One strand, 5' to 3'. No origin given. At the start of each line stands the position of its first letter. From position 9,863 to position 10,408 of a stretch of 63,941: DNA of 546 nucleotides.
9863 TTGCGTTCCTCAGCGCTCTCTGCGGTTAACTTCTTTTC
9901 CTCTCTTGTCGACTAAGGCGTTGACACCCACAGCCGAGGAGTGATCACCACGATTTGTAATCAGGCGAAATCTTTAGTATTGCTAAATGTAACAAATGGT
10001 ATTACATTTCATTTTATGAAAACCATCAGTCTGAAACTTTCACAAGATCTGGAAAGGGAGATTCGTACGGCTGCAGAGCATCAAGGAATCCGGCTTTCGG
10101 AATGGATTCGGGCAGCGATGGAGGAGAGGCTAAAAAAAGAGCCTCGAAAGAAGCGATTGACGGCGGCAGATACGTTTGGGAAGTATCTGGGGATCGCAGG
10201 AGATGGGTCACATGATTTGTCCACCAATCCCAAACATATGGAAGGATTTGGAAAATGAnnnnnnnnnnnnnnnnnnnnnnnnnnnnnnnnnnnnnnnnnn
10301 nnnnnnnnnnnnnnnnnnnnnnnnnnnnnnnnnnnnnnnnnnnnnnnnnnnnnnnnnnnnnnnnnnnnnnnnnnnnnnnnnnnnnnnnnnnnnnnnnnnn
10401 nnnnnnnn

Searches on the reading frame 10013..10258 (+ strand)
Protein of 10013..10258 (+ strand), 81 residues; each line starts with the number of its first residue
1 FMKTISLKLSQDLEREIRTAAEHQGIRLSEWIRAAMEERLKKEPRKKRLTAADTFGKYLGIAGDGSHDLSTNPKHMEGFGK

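Call 3: search_protein_families(library=pfam, proteins=[window:10013-10258:+], max_evalue=0.01)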
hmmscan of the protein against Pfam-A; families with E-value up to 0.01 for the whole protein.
window:10013-10258:+ (81 aa): 3 families
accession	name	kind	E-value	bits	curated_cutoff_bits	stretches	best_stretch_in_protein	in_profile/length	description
PF19807.5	DUF6290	-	6e-07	30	27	1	2-40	1-39/72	Family of unknown function (DUF6290)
PF12441.14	CopG_antitoxin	-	0.00043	21.4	28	1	2-38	42-78/79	CopG antitoxin of type II toxin-antitoxin system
PF05534.18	HicB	-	0.0054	17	21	0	3-35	18-50/51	HicB family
